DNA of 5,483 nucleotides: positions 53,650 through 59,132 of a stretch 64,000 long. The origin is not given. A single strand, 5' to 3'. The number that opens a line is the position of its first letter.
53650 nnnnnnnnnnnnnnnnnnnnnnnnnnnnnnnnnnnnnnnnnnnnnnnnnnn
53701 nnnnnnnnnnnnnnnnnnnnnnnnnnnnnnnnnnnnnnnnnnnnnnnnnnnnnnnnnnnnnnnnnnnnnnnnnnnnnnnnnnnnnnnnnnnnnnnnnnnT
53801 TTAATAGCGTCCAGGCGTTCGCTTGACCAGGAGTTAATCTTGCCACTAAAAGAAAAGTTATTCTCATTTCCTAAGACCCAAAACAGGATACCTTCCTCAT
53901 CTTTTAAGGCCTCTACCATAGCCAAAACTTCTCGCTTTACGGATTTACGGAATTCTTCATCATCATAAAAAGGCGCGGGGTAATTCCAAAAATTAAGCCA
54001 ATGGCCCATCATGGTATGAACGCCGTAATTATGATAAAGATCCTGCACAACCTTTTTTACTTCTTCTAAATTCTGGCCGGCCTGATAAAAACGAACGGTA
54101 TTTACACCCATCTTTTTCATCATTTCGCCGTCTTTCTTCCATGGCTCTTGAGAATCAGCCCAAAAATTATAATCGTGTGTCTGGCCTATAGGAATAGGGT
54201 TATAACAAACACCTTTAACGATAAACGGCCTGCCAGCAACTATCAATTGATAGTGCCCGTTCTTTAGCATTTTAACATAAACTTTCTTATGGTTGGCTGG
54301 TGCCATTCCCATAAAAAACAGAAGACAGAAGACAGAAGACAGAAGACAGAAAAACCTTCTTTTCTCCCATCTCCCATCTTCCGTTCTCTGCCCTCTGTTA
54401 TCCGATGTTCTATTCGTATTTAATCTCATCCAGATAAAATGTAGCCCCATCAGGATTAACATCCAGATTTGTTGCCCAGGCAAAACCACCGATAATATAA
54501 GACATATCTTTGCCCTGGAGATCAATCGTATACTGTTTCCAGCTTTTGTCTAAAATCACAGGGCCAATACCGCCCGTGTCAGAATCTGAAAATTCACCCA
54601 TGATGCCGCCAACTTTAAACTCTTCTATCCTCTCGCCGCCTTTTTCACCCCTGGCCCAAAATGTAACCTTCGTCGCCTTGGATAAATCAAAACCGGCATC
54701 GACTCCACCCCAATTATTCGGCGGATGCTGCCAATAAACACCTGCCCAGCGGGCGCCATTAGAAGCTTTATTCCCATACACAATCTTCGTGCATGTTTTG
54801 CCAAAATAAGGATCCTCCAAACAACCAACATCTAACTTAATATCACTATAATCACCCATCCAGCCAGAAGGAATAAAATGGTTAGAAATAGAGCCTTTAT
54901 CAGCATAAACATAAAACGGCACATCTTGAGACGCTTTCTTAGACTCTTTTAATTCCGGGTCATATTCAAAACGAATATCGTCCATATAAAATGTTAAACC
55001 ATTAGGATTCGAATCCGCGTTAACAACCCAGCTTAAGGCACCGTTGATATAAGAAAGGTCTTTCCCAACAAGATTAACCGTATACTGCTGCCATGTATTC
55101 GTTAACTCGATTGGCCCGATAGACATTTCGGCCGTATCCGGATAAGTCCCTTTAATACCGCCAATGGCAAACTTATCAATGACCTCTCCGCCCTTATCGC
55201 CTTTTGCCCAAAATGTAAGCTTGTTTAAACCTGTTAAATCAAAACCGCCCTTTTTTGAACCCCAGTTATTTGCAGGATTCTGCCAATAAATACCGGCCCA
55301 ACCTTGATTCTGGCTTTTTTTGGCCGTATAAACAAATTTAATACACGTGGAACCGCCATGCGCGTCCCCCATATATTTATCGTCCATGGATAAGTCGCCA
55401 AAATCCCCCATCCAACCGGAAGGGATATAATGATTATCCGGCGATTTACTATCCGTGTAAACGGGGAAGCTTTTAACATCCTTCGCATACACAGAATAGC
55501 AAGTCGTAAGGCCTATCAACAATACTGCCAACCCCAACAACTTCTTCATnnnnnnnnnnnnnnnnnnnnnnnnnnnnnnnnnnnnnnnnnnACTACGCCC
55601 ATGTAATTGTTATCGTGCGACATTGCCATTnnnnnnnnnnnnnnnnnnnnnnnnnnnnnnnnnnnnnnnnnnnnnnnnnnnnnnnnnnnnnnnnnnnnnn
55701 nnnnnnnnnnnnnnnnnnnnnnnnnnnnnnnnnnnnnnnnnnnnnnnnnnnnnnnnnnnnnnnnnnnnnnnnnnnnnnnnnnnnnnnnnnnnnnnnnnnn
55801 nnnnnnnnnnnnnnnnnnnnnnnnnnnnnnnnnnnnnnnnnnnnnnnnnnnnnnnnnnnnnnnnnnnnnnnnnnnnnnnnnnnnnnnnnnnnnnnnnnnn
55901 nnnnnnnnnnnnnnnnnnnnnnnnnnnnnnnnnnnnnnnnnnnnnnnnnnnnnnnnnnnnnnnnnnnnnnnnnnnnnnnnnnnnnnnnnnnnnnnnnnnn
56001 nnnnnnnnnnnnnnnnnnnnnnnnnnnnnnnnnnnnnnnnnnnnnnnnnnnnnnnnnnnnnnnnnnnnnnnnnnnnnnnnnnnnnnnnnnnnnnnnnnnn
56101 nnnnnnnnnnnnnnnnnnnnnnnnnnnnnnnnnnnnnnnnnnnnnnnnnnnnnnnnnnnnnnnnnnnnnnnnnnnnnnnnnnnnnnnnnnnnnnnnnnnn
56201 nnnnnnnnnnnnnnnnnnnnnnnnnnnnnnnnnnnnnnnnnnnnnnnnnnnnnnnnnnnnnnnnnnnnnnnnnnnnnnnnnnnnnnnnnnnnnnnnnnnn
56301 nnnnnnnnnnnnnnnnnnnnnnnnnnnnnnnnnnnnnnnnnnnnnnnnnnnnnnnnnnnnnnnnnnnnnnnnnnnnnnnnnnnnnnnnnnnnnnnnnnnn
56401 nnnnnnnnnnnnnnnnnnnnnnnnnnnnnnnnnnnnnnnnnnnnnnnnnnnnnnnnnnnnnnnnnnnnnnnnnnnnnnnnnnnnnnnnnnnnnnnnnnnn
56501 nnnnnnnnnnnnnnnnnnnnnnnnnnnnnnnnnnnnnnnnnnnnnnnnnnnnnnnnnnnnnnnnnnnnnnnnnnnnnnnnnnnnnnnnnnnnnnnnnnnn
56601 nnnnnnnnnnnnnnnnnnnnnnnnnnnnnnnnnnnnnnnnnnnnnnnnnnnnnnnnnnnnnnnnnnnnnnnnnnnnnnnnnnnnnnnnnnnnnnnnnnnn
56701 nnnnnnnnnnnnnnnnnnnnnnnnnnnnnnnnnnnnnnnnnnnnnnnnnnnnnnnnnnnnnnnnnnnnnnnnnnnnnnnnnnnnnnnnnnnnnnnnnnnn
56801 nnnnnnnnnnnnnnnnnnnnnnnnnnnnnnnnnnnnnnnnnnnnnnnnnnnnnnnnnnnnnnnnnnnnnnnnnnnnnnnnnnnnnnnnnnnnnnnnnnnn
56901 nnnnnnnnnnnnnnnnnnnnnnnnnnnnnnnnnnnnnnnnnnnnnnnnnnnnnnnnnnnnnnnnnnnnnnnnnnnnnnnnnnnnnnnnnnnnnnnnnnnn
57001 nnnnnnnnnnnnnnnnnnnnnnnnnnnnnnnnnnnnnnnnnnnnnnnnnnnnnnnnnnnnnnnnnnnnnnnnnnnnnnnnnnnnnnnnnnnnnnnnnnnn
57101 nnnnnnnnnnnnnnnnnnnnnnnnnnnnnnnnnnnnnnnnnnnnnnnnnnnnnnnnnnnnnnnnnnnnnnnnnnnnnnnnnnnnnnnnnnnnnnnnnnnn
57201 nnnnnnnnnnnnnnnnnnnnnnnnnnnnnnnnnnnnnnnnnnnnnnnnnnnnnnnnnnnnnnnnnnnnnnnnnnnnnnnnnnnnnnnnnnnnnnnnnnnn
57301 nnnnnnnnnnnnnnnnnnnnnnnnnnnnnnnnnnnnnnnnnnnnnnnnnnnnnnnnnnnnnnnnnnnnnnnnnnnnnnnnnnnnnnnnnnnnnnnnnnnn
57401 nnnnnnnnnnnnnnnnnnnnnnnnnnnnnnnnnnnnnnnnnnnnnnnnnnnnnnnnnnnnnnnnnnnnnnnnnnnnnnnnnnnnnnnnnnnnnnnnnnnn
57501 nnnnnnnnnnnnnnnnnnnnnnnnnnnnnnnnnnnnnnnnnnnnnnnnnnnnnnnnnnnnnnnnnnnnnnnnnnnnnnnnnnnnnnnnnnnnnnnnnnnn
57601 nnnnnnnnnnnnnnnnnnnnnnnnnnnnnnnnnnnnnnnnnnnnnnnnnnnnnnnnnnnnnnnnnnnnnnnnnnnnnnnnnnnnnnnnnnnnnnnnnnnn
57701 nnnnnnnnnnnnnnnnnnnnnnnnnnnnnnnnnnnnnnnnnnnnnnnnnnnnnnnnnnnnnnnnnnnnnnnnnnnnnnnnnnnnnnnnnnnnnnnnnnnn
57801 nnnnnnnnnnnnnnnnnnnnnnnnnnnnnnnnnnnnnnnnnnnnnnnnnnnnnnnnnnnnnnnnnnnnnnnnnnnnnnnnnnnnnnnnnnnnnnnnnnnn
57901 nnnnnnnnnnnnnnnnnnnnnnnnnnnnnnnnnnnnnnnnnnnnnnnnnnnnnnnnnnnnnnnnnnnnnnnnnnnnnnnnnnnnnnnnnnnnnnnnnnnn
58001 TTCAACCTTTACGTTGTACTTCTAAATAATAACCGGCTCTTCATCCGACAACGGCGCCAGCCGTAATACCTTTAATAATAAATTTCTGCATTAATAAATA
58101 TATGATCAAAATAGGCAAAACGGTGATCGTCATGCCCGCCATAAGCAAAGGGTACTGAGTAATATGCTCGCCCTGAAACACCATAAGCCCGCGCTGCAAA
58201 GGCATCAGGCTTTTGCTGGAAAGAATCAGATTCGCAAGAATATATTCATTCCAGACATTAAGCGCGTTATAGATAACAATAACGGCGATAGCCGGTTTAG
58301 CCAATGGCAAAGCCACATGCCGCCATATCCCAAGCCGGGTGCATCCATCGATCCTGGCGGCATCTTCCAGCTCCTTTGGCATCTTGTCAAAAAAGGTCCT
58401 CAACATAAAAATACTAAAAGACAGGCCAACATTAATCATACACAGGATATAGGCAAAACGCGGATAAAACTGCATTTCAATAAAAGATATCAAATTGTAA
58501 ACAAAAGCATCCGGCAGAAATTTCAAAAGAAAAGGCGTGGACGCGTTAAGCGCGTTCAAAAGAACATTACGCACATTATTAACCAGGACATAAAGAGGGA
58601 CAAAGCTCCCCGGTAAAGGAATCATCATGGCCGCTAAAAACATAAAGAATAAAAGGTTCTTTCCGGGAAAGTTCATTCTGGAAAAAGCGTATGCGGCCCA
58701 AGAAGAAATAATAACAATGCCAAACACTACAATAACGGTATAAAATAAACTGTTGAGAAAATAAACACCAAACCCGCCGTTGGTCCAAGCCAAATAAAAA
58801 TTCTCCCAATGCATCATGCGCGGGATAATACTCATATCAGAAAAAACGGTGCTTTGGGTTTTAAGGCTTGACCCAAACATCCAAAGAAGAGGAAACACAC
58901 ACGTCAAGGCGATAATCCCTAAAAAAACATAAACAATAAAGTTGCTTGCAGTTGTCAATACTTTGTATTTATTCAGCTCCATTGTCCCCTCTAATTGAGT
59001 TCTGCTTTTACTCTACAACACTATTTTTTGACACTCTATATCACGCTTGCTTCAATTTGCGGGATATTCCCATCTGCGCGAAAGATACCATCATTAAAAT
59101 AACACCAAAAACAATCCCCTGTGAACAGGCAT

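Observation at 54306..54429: A (CTGTCTT)4 heptamer tract in the signal-peptide-coding 5' end of a glycosidase sets which ATG is in frame: candidate phase-variation or localisation switch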

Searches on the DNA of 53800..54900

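Call 28: search_rna_families(source=window, start=53800, end=54900, threshold=evalue, max_evalue=10)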
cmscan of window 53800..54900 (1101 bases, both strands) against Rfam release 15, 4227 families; matches with E-value up to 10: 15.
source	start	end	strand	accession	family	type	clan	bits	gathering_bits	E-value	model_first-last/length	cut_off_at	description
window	54315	54400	-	RF04164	MIR1507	Gene; miRNA;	-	32.4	73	2.6e-05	1-107/107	no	MIR1507 microRNA precursor family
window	54320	54396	-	RF03629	mir-641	Gene; miRNA;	-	27.1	100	0.011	1-98/98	no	mir-641 microRNA precursor family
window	54318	54398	-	RF03964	mir-H1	Gene; miRNA;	-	26.9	97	0.063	1-85/85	no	mir-H1 microRNA precursor family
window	54314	54380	-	RF03778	mir-483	Gene; miRNA;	-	26.7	60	0.02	1-75/75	no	mir-483 microRNA precursor family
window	54312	54404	-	RF03792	MIR6462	Gene; miRNA;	-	25.8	96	0.053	1-119/119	no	MIR6462 microRNA precursor family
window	54317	54400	-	RF03831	mir-627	Gene; miRNA;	-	23.7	86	0.017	1-87/87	no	mir-627 microRNA precursor family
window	54313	54388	-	RF01922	mir-654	Gene; miRNA;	-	22.4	63.5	0.034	1-81/81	no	mir-654 microRNA precursor family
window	54315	54404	-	RF03308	MIR848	Gene; miRNA;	-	20.8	90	0.16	1-97/97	no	MIR848 microRNA precursor family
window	54324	54390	-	RF03967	mir-1270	Gene; miRNA;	-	20.2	90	0.27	1-83/83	no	mir-1270 microRNA precursor family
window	54317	54398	-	RF04083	MIR528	Gene; miRNA;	-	19.7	62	0.41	1-89/89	no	MIR528 microRNA precursor family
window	54320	54392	-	RF03873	mir-3192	Gene; miRNA;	-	17.6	80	2.5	1-77/77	no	mir-3192 microRNA precursor family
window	54309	54391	-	RF03678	mir-3956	Gene; miRNA;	-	16.8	100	6.9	1-98/98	no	mir-3956 microRNA precursor family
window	54294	54352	+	RF03142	L2-Alphaproteobacteria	Cis-reg; leader;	-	13.8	37.8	1.6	1-66/66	no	L2-Alphaproteobacteria ribosomal protein leader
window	54309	54414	-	RF00690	MIR408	Gene; miRNA;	-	13.7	64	4.7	1-126/126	no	MIR408 microRNA precursor family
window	54449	54561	-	RF01498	Afu_190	Gene; snRNA; snoRNA; CD-box;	-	13.7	35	5.8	1-100/100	no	A. fumigatus snoRNA Afu_190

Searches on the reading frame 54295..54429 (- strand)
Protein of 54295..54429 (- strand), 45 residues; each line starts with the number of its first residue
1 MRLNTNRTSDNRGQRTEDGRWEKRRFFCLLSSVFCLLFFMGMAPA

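Call 35: find_homologous_proteins(query=A2, max_evalue=10)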
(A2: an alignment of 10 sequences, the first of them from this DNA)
Query A2 (10 sequences) (45 aa, profile of the alignment): 12 proteins with E <= 10 among 622 candidates.
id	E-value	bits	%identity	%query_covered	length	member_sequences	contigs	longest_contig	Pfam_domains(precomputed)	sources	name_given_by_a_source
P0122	6.3e-4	37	48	67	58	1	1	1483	-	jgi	jgi:hypothetical protein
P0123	3.5e-2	32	42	71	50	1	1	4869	-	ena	-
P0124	1.2e+0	27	67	33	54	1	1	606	-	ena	-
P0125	1.6e+0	26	55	64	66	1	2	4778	-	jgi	jgi:hypothetical protein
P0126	2.4e+0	26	50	64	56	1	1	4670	-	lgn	-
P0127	3.1e+0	25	61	40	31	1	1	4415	-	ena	-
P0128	4.2e+0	25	31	93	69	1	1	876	-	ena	-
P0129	5.1e+0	25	100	20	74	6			-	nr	nr:hypothetical protein [Coxiella burnetii]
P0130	6.4e+0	24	100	24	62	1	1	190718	-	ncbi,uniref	ncbi:hypothetical protein ABS872_02570 [Photorhabdus laumondii]|uniref:hypothetical protein n=1 Tax=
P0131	6.5e+0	24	92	29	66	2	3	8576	PF05016.22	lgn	-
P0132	7.0e+0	24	67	40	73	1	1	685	-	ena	-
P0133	7.8e+0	24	54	53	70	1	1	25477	-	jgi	jgi:hypothetical protein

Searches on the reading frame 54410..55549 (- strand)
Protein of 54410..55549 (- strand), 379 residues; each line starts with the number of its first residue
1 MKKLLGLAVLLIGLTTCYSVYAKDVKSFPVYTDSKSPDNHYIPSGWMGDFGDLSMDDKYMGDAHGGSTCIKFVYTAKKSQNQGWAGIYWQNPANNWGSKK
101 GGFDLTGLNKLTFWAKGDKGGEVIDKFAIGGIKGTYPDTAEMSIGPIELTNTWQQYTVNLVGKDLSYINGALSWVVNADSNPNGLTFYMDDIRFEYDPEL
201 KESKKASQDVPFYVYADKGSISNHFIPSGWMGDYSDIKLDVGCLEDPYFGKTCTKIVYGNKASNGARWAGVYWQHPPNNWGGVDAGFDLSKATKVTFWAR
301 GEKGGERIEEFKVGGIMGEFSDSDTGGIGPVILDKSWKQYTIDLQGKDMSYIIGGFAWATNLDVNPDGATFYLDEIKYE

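Call 9: search_protein_families(library=pfam, proteins=[window:54410-55549:-])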
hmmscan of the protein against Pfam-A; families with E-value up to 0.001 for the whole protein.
window:54410-55549:- (379 aa): 0 families

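Call 60: search_solved_structures(query=window:54410-55549:-, max_evalue=1)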
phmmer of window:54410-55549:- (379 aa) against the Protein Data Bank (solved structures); distinct sequences matched with E-value up to 1: 0.

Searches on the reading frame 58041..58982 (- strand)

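Call 9: search_protein_families(library=pfam, proteins=[window:58041-58982:-])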
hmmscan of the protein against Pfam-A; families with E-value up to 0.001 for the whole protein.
window:58041-58982:- (313 aa): 1 family
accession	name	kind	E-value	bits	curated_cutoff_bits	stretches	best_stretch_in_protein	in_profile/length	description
PF00528.27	BPD_transp_1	-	4e-16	59.7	26.4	1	90-305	2-181/184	Binding-protein-dependent transport system inner membrane component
